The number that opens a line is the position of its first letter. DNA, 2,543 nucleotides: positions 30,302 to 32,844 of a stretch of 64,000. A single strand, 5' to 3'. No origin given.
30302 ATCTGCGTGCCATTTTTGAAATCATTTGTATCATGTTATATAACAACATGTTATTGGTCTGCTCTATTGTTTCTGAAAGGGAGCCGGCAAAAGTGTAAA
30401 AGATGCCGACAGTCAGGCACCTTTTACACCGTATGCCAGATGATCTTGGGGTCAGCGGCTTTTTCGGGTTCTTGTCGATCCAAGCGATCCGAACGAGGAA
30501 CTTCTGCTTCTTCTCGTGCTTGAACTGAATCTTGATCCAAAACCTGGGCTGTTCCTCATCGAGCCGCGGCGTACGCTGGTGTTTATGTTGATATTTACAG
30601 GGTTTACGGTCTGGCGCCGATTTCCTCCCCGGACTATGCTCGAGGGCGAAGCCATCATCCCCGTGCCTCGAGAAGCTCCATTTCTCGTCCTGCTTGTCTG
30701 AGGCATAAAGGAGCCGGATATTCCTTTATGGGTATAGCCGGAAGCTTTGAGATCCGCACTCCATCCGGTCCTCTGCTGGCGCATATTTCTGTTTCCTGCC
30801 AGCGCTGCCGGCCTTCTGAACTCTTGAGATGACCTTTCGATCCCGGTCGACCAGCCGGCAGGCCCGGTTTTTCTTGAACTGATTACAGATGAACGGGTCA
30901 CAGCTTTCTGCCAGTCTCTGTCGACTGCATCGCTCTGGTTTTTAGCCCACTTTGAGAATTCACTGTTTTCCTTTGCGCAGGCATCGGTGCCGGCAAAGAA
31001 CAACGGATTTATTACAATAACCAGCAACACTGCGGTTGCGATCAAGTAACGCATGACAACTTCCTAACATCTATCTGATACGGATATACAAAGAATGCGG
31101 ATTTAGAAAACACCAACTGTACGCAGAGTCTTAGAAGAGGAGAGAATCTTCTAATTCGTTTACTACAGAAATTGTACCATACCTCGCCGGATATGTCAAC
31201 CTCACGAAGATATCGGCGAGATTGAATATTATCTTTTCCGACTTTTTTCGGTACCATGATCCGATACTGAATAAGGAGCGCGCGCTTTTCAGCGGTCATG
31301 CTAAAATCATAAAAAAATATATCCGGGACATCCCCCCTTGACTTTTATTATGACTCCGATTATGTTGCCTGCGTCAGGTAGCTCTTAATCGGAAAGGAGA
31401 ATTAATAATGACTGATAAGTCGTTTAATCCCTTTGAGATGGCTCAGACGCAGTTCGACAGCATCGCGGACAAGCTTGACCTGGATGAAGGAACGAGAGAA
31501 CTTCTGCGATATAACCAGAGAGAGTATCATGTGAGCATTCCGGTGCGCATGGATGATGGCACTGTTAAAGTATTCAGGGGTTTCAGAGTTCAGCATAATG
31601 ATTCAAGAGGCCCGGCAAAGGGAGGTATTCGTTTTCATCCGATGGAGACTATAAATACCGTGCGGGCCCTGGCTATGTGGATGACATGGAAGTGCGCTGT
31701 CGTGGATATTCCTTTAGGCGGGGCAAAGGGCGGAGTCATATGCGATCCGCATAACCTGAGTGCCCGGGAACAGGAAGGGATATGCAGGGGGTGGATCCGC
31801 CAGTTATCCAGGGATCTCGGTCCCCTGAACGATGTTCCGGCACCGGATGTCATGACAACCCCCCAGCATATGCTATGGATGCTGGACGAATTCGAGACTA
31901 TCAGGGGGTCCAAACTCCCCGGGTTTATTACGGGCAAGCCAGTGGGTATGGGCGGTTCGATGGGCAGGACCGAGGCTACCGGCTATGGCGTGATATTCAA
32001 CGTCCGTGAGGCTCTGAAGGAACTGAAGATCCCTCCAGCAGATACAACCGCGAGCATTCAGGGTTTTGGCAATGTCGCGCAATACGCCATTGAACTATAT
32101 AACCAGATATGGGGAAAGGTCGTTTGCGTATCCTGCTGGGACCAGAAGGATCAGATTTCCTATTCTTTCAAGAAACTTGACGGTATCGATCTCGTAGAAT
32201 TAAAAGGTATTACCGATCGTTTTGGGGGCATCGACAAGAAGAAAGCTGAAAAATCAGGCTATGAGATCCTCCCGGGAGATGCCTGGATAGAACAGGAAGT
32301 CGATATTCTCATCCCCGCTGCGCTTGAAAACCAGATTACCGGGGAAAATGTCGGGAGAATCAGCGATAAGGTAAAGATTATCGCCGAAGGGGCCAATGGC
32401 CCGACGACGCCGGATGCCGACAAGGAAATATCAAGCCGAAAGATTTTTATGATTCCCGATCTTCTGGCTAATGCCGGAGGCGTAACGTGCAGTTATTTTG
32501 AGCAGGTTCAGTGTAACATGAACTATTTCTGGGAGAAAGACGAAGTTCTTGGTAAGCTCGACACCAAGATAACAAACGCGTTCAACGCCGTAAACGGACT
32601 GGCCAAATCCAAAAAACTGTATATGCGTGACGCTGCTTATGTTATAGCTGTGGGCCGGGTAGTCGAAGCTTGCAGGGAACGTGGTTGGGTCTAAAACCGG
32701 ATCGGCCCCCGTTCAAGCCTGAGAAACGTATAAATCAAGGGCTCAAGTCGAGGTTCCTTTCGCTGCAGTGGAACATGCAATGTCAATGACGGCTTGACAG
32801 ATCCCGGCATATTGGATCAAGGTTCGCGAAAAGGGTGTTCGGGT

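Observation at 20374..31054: Compact exosortase/PEP-CTERM sorting locus with no adjacent polysaccharide genes and several non-canonical components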

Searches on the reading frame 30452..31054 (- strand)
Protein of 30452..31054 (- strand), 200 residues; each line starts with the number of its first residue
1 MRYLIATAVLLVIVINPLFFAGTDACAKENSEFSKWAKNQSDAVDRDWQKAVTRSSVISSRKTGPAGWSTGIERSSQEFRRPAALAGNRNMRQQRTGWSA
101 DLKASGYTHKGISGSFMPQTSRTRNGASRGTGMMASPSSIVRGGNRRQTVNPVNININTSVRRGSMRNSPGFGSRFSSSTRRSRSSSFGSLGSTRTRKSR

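Call 4: search_protein_families(library=ncbifam, proteins=[window:30452-31054:-], max_evalue=0.01)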
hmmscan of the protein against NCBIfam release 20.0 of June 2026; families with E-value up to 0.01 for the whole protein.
window:30452-31054:- (200 aa): 0 families

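Call 5: search_protein_families(library=pfam, proteins=[window:30452-31054:-], max_evalue=0.01)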
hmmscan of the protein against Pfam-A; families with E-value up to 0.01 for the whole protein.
window:30452-31054:- (200 aa): 0 families
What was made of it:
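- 30452..31054 (-): RS200: secreted, very basic S/R/G/T-rich 200-aa protein. A conserved but optional upstream neighbour of the cassette. No Pfam or NCBIfam hit (calls 4, 5).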

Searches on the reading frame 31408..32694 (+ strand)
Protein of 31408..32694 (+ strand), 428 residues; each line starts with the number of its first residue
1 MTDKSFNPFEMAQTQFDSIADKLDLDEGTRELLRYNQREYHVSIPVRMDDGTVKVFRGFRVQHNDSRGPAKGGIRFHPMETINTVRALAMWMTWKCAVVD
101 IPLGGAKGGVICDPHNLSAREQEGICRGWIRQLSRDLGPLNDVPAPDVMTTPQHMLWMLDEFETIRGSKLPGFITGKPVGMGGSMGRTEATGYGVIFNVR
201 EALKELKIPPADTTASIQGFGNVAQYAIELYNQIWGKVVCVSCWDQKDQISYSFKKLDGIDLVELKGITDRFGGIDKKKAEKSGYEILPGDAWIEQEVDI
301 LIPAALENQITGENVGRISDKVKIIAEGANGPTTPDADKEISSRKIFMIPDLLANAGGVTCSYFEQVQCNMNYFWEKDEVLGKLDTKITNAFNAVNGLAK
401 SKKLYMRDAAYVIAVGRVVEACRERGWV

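Call 8: search_protein_families(library=ncbifam, proteins=[window:31408-32694:+], max_evalue=0.0001)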
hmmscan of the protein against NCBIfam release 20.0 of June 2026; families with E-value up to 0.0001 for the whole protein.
window:31408-32694:+ (428 aa): 6 families
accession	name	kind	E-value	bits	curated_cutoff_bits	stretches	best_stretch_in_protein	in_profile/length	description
NF040817.1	GdhA_Arch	equivalog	2.4e-136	455.2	750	1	7-428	5-417/419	glutamate dehydrogenase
NF041398.1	GluDhGdhB_Halo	equivalog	8.7e-115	383.9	620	1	9-426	4-407/410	glutamate dehydrogenase GdhB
NF006929.0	PRK09414.1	equivalog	5.5e-72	243.1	536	1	37-427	58-444/445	NADP-specific glutamate dehydrogenase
NF010634.0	PRK14031.1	equivalog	4.5e-58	196.8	822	1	37-400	54-414/444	NADP-specific glutamate dehydrogenase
NF010633.0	PRK14030.1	subfamily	1.5e-55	189.1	743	1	38-405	55-420/445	glutamate dehydrogenase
NF035922.1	Trp_DH_ScyB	equivalog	3.9e-14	52.4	600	2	288-421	216-342/346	tryptophan dehydrogenase ScyB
